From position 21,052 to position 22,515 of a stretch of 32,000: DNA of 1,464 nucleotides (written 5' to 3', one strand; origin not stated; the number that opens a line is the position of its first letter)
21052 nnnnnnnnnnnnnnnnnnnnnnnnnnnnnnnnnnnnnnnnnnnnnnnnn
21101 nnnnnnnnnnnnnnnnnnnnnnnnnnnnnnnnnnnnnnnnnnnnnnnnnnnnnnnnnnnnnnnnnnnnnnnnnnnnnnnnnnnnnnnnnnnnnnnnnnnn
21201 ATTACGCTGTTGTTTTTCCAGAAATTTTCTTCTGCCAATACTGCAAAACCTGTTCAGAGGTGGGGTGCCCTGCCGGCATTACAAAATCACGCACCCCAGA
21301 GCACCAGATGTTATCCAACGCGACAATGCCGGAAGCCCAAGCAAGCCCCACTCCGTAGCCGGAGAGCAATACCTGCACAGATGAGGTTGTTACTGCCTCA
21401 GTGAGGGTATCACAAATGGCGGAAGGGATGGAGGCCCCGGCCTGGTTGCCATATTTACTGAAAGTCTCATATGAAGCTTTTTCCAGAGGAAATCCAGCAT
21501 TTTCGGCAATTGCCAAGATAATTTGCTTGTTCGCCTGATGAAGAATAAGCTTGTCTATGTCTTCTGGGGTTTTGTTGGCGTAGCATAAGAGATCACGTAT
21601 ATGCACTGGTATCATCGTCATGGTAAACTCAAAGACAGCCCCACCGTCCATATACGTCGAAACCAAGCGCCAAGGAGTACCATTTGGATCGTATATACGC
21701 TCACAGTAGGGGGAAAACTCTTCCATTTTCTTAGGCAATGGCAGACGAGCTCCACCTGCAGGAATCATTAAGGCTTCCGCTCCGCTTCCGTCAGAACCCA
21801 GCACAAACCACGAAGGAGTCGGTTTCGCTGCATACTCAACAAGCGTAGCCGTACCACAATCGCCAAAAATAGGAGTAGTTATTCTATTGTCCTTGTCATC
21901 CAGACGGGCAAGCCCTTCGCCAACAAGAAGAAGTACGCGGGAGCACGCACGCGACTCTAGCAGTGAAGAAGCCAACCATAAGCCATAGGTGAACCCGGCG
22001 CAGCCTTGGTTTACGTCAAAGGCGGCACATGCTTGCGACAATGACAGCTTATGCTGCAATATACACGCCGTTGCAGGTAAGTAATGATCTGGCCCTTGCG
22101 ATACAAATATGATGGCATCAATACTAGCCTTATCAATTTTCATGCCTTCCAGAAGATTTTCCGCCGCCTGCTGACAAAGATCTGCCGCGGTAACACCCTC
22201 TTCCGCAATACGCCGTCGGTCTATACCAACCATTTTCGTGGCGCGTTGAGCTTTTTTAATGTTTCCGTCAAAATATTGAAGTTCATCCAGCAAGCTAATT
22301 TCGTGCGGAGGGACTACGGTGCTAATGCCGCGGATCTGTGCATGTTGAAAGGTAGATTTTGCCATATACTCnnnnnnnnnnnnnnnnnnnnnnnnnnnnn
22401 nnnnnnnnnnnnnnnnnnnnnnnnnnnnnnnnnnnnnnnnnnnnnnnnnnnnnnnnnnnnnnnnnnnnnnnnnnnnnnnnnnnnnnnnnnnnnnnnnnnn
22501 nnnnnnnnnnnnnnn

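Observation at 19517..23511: Dedicated aminotransferase / KAS III / ACP / ketoreductase / NeuD-like acyltransferase cassette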

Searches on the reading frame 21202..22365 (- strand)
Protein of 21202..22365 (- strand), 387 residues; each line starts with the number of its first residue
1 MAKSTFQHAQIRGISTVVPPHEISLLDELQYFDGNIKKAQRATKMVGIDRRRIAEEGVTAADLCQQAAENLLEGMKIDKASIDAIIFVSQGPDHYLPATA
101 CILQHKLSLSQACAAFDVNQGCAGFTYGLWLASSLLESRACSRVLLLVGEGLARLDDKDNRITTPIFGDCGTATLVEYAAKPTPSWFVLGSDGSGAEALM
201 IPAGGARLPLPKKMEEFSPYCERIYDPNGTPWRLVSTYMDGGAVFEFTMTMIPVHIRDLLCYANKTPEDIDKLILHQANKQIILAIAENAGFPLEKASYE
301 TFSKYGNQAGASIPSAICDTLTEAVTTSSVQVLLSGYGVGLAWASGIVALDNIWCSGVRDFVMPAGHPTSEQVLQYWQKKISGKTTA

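Call 4: search_protein_families(library=pfam, proteins=[window:21202-22365:-])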
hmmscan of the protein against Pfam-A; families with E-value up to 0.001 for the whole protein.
window:21202-22365:- (387 aa): 3 families
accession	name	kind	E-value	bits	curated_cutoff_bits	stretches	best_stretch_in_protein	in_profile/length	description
PF08541.16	ACP_syn_III_C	-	4.9e-20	71.9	26.6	1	263-348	4-88/90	3-Oxoacyl-[acyl-carrier-protein (ACP)] synthase III C terminal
PF08545.16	ACP_syn_III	-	6.6e-16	58.4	24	1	116-192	1-79/80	3-Oxoacyl-[acyl-carrier-protein (ACP)] synthase III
PF00195.25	Chal_sti_synt_N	-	0.00019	21.4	27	1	50-151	91-190/225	Chalcone and stilbene synthases, N-terminal domain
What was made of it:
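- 21202..22365 (-): KAS III-type condensing enzyme (387 aa). Not the housekeeping FabH. PF08545 and PF08541 (call 4).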

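Call 5: search_protein_families(library=ncbifam, proteins=[window:21202-22365:-])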
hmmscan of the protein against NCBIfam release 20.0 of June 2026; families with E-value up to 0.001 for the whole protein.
window:21202-22365:- (387 aa): 11 families
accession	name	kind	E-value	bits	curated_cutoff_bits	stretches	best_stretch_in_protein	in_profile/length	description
NF009519.0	PRK12880.1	equivalog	3.9e-69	233.7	436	1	3-355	2-343/353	beta-ketoacyl-ACP synthase III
NF006829.0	PRK09352.1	subfamily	9.2e-63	212.1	249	1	42-349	35-320/322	beta-ketoacyl-ACP synthase 3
TIGR00747.1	fabH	subfamily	4.8e-53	180.3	292.1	1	9-348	3-320/322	beta-ketoacyl-ACP synthase III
NF004623.0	PRK05963.1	equivalog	1.6e-39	136.1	437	1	44-342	38-320/328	beta-ketoacyl-ACP synthase III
NF005541.0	PRK07204.1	equivalog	7.8e-32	111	402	1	9-347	5-325/329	beta-ketoacyl-ACP synthase III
NF006720.0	PRK09258.1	equivalog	7.9e-28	97.7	285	2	6-151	3-152/338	3-oxoacyl-ACP synthase III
NF005308.0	PRK06840.1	equivalog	2.3e-23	82.8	315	1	44-351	37-336/339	3-oxoacyl-ACP synthase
NF005703.0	PRK07515.1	equivalog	3.5e-20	72.2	304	2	46-189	82-225/373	beta-ketoacyl-ACP synthase III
NF003274.0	PRK04262.1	equivalog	1.1e-14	54.2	244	2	16-147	10-138/347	hydroxymethylglutaryl-CoA synthase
TIGR01835.1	HMG-CoA-S_prok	equivalog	9e-08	31.3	360.35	1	13-158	5-144/382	hydroxymethylglutaryl-CoA synthase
TIGR00748.1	HMG_CoA_syn_Arc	equivalog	2.1e-07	30.5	353.35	0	261-341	219-298/345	hydroxymethylglutaryl-CoA synthase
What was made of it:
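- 21202..22365 (-): PRK12880 233.7 bits; fabH TIGR00747 180 bits, below its cut-off of 292 (call 5).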

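Call 9: find_homologous_proteins(query=window:21202-22365:-)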
Query window:21202-22365:- (387 aa): 3011 proteins with E <= 0.001 among 8000 candidates; the best 120 are listed.
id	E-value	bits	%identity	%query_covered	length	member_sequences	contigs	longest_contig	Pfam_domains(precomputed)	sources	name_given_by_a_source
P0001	6.7e-261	883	100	100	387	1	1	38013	PF08545.17,PF08541.17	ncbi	-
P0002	2.6e-187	641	71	100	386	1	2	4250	PF08545.17,PF08541.17,PF00195.26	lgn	-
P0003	1.7e-181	621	70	99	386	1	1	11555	PF08545.17,PF08541.17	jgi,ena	jgi:3-oxoacyl-[acyl-carrier-protein] synthase III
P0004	4.7e-173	594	66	100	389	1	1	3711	PF08545.17,PF08541.17,PF00195.26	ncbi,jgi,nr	ncbi:MAG: ketoacyl-ACP synthase III [Deltaproteobacteria bacterium]|jgi:3-oxoacyl-[acyl-carrier-prot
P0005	5.2e-173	594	66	100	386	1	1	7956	PF08545.17,PF08541.17,PF00195.26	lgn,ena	-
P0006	5.5e-172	590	64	99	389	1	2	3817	PF08545.17,PF08541.17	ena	-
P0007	7.1e-172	590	66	99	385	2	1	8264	PF08545.17,PF08541.17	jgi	jgi:3-oxoacyl-[acyl-carrier-protein] synthase-3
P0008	1.3e-171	589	67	100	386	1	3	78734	PF08545.17,PF08541.17,PF00195.26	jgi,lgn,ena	-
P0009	2.0e-171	588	65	99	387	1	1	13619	PF08545.17,PF08541.17,PF00195.26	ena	-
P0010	3.3e-171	588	65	100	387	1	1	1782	PF08545.17,PF08541.17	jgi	jgi:3-oxoacyl-[acyl-carrier-protein] synthase-3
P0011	8.1e-171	586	64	99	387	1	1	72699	PF08545.17,PF08541.17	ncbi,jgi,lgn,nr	ncbi:MAG: ketoacyl-ACP synthase III [Deltaproteobacteria bacterium]|jgi:3-oxoacyl-[acyl-carrier-prot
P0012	1.7e-170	585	65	99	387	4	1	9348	PF08545.17,PF08541.17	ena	-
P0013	3.3e-170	584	65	99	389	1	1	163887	PF08545.17,PF08541.17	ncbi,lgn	-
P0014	2.6e-169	581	65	99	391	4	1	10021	PF08545.17,PF08541.17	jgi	jgi:3-oxoacyl-[acyl-carrier-protein] synthase-3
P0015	8.0e-169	580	64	99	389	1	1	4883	PF08545.17,PF08541.17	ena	-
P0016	1.2e-168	579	64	99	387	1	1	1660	PF08545.17,PF08541.17,PF00195.26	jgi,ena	-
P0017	2.9e-167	575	64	99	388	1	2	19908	PF08545.17,PF08541.17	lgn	-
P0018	6.4e-167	573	64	99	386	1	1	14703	PF08545.17,PF08541.17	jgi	jgi:3-oxoacyl-[acyl-carrier-protein] synthase-3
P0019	1.1e-166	573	65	99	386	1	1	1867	PF08545.17,PF08541.17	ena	-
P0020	5.2e-166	571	66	99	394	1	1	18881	PF08545.17,PF08541.17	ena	-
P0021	5.5e-166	570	64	99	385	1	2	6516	PF08545.17,PF08541.17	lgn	-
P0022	5.6e-166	570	66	99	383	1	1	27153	PF08545.17,PF00108.30,PF08541.17,PF00195.26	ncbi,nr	ncbi:ketoacyl-ACP synthase III [Desulfovibrio sp. OttesenSCG-928-C06]|nr:ketoacyl-ACP synthase III [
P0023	1.2e-165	569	63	99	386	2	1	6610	PF08545.17,PF08541.17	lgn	-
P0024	1.9e-165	569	63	98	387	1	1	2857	PF08545.17,PF08541.17,PF00195.26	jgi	jgi:3-oxoacyl-[acyl-carrier-protein] synthase-3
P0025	8.9e-165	566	64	99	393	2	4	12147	PF08545.17,PF08541.17,PF00195.26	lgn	-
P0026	4.5e-164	564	64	98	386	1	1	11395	PF08545.17,PF08541.17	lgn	-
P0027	2.1e-163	562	63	98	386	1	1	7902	PF08545.17,PF08541.17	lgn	-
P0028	8.2e-163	560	63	99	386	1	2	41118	PF08545.17,PF08541.17,PF00195.26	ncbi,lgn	-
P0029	1.4e-162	559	64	99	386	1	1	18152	PF08545.17,PF08541.17,PF00195.26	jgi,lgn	jgi:3-oxoacyl-[acyl-carrier-protein] synthase-3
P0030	2.3e-162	559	63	100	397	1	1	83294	PF08545.17,PF08541.17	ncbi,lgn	-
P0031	6.3e-162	557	63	99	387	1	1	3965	PF08545.17,PF08541.17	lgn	-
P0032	7.1e-162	557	61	99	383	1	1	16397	PF08545.17,PF08541.17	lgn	-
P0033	2.5e-161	555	63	100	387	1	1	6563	PF08545.17,PF08541.17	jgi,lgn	jgi:3-oxoacyl-[acyl-carrier-protein] synthase-3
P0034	3.9e-160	551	61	98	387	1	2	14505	PF08545.17,PF08541.17,PF00195.26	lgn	-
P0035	9.0e-160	550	63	99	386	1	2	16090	PF08545.17,PF08541.17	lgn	-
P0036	4.3e-159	548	63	98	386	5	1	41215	PF08545.17,PF08541.17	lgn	-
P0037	9.0e-159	547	64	98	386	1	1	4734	PF08545.17,PF08541.17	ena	-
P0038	4.4e-158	544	63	100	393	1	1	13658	PF08545.17,PF08541.17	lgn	-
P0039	2.4e-157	542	62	98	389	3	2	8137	PF08545.17,PF08541.17,PF00195.26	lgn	-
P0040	4.6e-156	538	60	99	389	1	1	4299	PF08545.17,PF08541.17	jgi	jgi:3-oxoacyl-[acyl-carrier-protein] synthase-3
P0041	6.0e-156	537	59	99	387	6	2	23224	PF08545.17,PF08541.17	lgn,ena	-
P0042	2.7e-155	535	60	99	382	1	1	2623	PF08545.17,PF08541.17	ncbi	-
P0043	3.9e-155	535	61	98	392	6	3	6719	PF08545.17,PF08541.17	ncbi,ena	-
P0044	1.6e-154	533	62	99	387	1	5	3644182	PF08545.17,PF08541.17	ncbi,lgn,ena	-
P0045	3.0e-154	532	62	98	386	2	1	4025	PF08545.17,PF08541.17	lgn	-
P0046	2.0e-153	529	59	99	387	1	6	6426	PF08545.17,PF08541.17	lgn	-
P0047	4.3e-153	528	61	99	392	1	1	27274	PF08545.17,PF08541.17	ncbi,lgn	-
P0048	4.0e-152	525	59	98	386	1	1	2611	PF08545.17,PF08541.17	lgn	-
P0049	8.6e-152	524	60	99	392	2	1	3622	PF08545.17,PF00108.30,PF08541.17,PF00195.26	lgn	-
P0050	1.0e-150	520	59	98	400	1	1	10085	PF08545.17,PF08541.17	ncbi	-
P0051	1.8e-150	519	59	98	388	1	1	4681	PF08545.17,PF08541.17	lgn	-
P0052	1.6e-149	516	57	98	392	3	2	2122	PF08545.17,PF08541.17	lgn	-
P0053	2.2e-149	516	58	99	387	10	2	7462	PF08545.17,PF08541.17,PF00195.26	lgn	-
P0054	2.5e-149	516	59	98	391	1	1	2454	PF08545.17,PF08541.17,PF00195.26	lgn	-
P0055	6.4e-149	514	59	100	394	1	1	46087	PF08545.17,PF08541.17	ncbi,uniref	ncbi:MAG: ketoacyl-ACP synthase III [Desulfovibrio sp.]|uniref:3-oxoacyl-ACP synthase III family pro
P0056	1.0e-148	514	59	98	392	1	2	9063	PF08545.17,PF08541.17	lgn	-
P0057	2.0e-148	513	58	99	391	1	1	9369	PF08545.17,PF08541.17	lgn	-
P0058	2.7e-148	512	59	99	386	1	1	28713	PF08545.17,PF08541.17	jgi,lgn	jgi:3-oxoacyl-[acyl-carrier-protein] synthase-3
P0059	3.7e-148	512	58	100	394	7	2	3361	PF08545.17,PF08541.17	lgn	-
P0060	4.2e-148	512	60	99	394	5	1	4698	PF08545.17,PF08541.17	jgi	-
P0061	5.7e-148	511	58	98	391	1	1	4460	PF08545.17,PF08541.17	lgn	-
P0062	1.1e-147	510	59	99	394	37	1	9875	PF08545.17,PF08541.17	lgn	-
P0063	1.3e-147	510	58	98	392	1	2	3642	PF08545.17,PF08541.17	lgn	-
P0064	5.6e-147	508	58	99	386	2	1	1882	PF08545.17,PF08541.17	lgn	-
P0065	3.5e-146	505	57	98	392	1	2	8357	PF08545.17,PF08541.17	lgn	-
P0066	7.9e-146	504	58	99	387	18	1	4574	PF08545.17,PF08541.17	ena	-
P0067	2.3e-144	499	57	100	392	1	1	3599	PF08545.17,PF08541.17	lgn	-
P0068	2.9e-144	499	58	99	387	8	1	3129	PF08545.17,PF00108.30,PF08541.17,PF00195.26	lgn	-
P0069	1.0e-143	497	57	99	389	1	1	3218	PF08545.17,PF08541.17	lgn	-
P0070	4.5e-143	495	57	100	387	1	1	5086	PF08545.17,PF08541.17,PF00195.26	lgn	-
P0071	1.2e-142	494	57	99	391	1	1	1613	PF08545.17,PF08541.17,PF00195.26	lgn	-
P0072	6.8e-142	491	57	99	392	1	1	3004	PF08545.17,PF00108.30,PF08541.17,PF00195.26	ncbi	-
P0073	4.5e-140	485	55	98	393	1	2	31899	PF08545.17,PF08541.17,PF00195.26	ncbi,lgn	-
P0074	5.2e-139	482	55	99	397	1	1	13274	PF08545.17,PF08541.17,PF00195.26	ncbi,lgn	-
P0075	8.1e-139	481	55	99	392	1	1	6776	PF08545.17,PF00108.30,PF08541.17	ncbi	-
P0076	9.0e-137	474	58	99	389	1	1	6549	PF08545.17,PF08541.17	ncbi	-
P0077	2.3e-133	463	55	100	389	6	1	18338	PF08545.17,PF08541.17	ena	-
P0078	1.1e-131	458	54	99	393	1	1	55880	PF08545.17,PF08541.17,PF00195.26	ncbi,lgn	-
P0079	1.0e-129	451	53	99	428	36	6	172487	PF08545.17,PF08541.17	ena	-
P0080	2.9e-129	450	53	100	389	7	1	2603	PF08545.17,PF08541.17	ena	-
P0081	4.3e-127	442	53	99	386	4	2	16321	PF08545.17,PF08541.17,PF00195.26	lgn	-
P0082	2.7e-126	440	52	99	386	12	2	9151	PF08545.17,PF08541.17,PF00195.26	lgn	-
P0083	1.5e-125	437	52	99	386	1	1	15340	PF08545.17,PF08541.17,PF00195.26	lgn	-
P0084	9.7e-124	431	53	99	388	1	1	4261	PF08545.17,PF08541.17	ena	-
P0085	1.0e-123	431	53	95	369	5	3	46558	PF08545.17,PF08541.17,PF00195.26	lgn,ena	-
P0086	1.3e-120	421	52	99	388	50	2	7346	PF08545.17,PF08541.17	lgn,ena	-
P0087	7.6e-120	419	51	98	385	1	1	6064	PF08545.17,PF08541.17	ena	-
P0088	8.6e-120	418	50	99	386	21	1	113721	PF08545.17,PF08541.17,PF00195.26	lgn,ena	-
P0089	2.7e-119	417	51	98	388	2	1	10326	PF08545.17,PF08541.17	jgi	-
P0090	3.2e-119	417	49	98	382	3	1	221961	PF08545.17,PF08541.17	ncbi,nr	ncbi:MAG: ketoacyl-ACP synthase III [Alphaproteobacteria bacterium]|nr:ketoacyl-ACP synthase III [Al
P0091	6.9e-119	415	50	97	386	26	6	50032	PF08545.17,PF08541.17,PF00195.26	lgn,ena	-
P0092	1.9e-118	414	50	99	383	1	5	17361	PF08545.17,PF08541.17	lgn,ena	-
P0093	2.4e-118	414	51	95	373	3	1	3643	PF08545.17,PF08541.17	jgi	jgi:3-oxoacyl-[acyl-carrier-protein] synthase III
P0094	3.8e-118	413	49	99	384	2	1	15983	PF08545.17,PF08541.17,PF00195.26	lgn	-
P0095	8.6e-118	412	48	99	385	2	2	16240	PF08545.17,PF00108.30,PF08541.17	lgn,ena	-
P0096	9.1e-118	412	49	99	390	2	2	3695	PF08545.17,PF08541.17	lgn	-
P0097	5.1e-117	409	51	98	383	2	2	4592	PF08545.17,PF08541.17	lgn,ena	-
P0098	6.8e-117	409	52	98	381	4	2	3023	PF08545.17,PF08541.17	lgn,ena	-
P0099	8.6e-117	409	49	99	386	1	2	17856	PF08545.17,PF08541.17,PF00195.26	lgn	-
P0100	9.4e-117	408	50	100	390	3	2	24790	PF08545.17,PF08541.17,PF00195.26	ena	-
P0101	1.4e-116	408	51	98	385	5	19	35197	PF08545.17,PF08541.17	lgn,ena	-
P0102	1.4e-116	408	50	98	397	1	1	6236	PF08545.17,PF08541.17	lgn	-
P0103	2.0e-116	407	48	100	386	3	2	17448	PF08545.17,PF08541.17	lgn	-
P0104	3.5e-116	407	51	98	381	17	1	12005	PF08545.17,PF08541.17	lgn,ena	-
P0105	3.6e-116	406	49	98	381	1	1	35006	PF08545.17,PF08541.17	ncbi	-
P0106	7.2e-115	402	50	98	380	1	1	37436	PF08545.17,PF08541.17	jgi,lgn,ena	-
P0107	1.8e-114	401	49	99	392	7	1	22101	PF08545.17,PF08541.17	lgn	-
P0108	2.2e-114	401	47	99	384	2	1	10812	PF08545.17,PF00108.30,PF08541.17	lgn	-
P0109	4.1e-114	400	49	99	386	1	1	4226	PF08545.17,PF08541.17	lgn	-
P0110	6.4e-114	399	49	98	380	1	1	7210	PF08545.17,PF08541.17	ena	-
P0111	6.7e-114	399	49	98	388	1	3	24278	PF08545.17,PF08541.17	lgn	-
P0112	6.8e-113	396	48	99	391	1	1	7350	PF08545.17,PF08541.17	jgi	jgi:3-oxoacyl-[acyl-carrier-protein] synthase-3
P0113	9.2e-113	395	46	99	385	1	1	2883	PF08545.17,PF00108.30,PF08541.17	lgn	-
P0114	1.5e-112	395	49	98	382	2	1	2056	PF08545.17,PF08541.17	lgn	-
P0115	1.9e-112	394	48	99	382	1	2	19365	PF08545.17,PF08541.17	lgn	-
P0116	2.1e-112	394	48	98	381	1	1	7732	PF08545.17,PF08541.17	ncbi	-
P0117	2.2e-112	394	46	98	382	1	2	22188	PF08545.17,PF08541.17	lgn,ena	-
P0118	1.3e-111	391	47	98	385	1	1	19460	PF08545.17,PF08541.17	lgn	-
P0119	1.3e-111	391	47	98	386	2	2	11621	PF08545.17,PF00108.30,PF08541.17,PF00195.26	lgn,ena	-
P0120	1.7e-111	391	46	99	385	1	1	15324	PF08545.17,PF08541.17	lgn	-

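Call 11: search_solved_structures(query=window:21202-22365:-, show_alignments=1)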
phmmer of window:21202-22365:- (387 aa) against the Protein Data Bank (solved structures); distinct sequences matched with E-value up to 0.001: 64 (the best 60 are shown).
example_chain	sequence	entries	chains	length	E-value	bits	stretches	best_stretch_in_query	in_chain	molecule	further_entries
4efi_A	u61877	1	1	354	1.5e-64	221.7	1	7-350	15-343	3-oxoacyl-(Acyl-carrier protein) synthase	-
3gwa_A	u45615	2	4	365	5.6e-43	150.7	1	39-348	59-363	3-oxoacyl-(Acyl-carrier-protein) synthase III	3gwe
4ryb_A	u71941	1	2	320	8.9e-40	140.1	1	7-345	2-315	3-oxoacyl-[acyl-carrier-protein] synthase 3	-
4dfe_A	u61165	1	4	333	2.5e-38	135.4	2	1-203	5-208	3-oxoacyl-[acyl-carrier-protein] synthase 3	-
1ub7_A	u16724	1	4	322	5.7e-37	130.9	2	44-210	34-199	3-oxoacyl-[acyl-carrier protein] synthase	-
8vd9_A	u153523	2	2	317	3.6e-36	128.3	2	44-200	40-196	Beta-ketoacyl-[acyl-carrier-protein] synthase III 1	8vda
8vdb_A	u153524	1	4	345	6.4e-34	120.9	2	7-199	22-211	Beta-ketoacyl-[acyl-carrier-protein] synthase III 2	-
4nhd_A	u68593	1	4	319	3.6e-33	118.4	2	45-198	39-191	3-oxoacyl-[acyl-carrier-protein] synthase 3 protein 1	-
4ylt_A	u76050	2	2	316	2e-31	112.7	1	45-348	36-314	3-oxoacyl-[acyl-carrier-protein] synthase 3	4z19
3il5_A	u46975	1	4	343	2.4e-31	112.4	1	45-350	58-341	3-oxoacyl-[acyl-carrier-protein] synthase 3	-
2ebd_A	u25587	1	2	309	2.5e-31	112.3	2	42-177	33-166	3-oxoacyl-[acyl-carrier-protein] synthase 3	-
4wzu_A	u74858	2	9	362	2.8e-31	112.2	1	8-366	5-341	3-oxoacyl-[acyl-carrier-protein] synthase 3 protein 2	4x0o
3il6_A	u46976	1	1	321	3e-31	112.1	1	45-348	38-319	3-oxoacyl-[acyl-carrier-protein] synthase 3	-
1ebl_A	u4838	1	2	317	9.9e-31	110.4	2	45-203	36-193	BETA-KETOACYL-ACP SYNTHASE III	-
1hn9_A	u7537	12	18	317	1.7e-30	109.6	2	45-203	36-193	BETA-KETOACYL-ACYL CARRIER PROTEIN SYNTHASE III | 3-oxoacyl-[acyl-carrier-protein] synthase III | 3-oxoacyl-[acyl-carrier-protein] synthase 3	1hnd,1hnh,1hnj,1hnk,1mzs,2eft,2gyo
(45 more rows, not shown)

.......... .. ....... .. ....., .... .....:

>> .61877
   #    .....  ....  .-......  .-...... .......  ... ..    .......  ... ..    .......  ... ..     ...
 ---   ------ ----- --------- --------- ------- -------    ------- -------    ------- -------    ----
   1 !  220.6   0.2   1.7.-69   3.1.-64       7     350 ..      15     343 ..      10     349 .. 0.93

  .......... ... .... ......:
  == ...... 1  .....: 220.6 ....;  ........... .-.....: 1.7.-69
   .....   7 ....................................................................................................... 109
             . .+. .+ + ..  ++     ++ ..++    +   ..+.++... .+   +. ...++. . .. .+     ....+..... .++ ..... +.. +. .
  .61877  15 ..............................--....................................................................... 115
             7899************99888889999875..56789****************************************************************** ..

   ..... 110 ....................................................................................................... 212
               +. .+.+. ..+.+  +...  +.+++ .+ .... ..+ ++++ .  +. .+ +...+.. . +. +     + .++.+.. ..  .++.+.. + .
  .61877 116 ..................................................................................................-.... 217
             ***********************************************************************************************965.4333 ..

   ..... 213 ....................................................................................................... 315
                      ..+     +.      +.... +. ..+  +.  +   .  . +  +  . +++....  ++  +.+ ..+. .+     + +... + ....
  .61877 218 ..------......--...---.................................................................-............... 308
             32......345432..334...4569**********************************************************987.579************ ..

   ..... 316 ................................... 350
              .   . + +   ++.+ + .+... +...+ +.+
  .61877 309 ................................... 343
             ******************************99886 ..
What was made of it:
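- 21202..22365 (-): Best PDB hit is 4efi, E 1.5e-64, against about 1e-30 for E. coli FabH (call 11).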

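Call 18: find_related_loci(query=A1, collection=genome_contigs, flank=10000)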
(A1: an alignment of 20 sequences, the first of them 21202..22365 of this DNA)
Query A1 (387 aa) in genome_contigs; peptide patterns used: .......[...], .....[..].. (x = any residue, [..] = any of these).
600 stretches matched a pattern (row limit reached: there are more); 78 encode a relative of the query (tblastn E <= 1e-3); 78 distinct loci.
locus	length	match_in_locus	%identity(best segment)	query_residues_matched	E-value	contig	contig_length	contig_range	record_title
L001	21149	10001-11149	64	1-383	1e-176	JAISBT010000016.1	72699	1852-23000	MAG: Deltaproteobacteria bacterium isolate Gx481_bin32 k119_5317149, whole genome shotgun sequence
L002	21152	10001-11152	65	1-384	6e-176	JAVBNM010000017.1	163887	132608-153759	MAG: Desulfovibrionaceae bacterium isolate EPI_MAG_00080 c_000011921766, whole genome shotgun sequence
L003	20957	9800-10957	63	1-386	2e-169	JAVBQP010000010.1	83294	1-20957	MAG: Desulfovibrio sp. isolate EPI_MAG_00170 c_000012799441, whole genome shotgun sequence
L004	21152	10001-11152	63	1-384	4e-169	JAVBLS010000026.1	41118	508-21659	MAG: Desulfovibrio sp. isolate EPI_MAG_00030 c_000013545760, whole genome shotgun sequence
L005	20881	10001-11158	59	1-386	8e-156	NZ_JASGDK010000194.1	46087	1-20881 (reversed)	MAG: Desulfovibrio sp. isolate 3M006 JMF-2106-05-0003A.bin.6_193, whole genome shotgun sequence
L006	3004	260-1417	57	1-383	1e-158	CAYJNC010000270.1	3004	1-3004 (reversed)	MAG TPA_asm: uncultured Christensenellaceae bacterium isolate ERP123703_co4_49 genome assembly, contig: NODE_22660_lengt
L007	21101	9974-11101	46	1-383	5e-118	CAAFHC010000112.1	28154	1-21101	MAG TPA_asm: Alphaproteobacteria bacterium, isolate HGM16780, WGS project CAAFHC010000000 data, contig: SRS146812_64_k99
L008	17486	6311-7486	48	2-387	1e-115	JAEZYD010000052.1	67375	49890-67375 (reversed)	MAG: Proteobacteria bacterium isolate OH_PFB_223 k127_663013, whole genome shotgun sequence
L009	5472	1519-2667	49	6-384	5e-115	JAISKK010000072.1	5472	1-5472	MAG: Desulfovibrio sp. isolate Hs463_bin41 k119_1325219, whole genome shotgun sequence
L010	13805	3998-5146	46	4-383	1e-114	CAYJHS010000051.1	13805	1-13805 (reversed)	MAG TPA_asm: uncultured Desulfovibrionaceae bacterium isolate ERP123703_co3_145 genome assembly, contig: NODE_5416_lengt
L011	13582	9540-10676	48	5-385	4e-114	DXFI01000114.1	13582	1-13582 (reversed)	MAG TPA_asm: Candidatus Desulfovibrio intestinigallinarum isolate ChiHecec3B27-2601 ChiHecec3B27__C157410_L13582_SAMN080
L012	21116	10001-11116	47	10-381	5e-114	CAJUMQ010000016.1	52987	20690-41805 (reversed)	MAG TPA_asm: uncultured Desulfovibrio sp. isolate MGBC159935 genome assembly, contig: MGBC159935.16, whole genome shotgu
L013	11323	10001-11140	46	1-387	5e-113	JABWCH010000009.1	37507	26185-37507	MAG: Candidatus Brocadiia bacterium isolate MAG_51 scaffold_1024, whole genome shotgun sequence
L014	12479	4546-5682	46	1-384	4e-111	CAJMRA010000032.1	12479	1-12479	TPA_asm: uncultured bacterium isolate ERR1600705-bin.27 genome assembly, contig: NODE_5245_length_12479_cov_9.049984, wh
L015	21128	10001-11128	45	6-384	7e-111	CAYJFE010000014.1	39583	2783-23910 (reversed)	MAG TPA_asm: uncultured Desulfovibrionaceae bacterium isolate ERP123703_co2_150 genome assembly, contig: NODE_526_length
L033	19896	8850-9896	43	1-361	1e-96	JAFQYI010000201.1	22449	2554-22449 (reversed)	Bacterium isolate RGIG2262 Goat_Duodenum-3__c334460, whole genome shotgun sequence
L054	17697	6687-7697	38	3-345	9e-77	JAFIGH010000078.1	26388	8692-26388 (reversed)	MAG: Opitutales bacterium isolate Super_Day6_Bin.11 NODE_651_length_26388_cov_14.050393, whole genome shotgun sequence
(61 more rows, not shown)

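Call 29: find_encoding_contigs(protein=P0001, flank=10000, max_places=2)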
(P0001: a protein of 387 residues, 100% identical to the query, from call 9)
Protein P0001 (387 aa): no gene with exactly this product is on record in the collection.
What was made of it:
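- Tried and rejected: The exact-sequence look-up of the KAS III found no contig on record (call 29).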
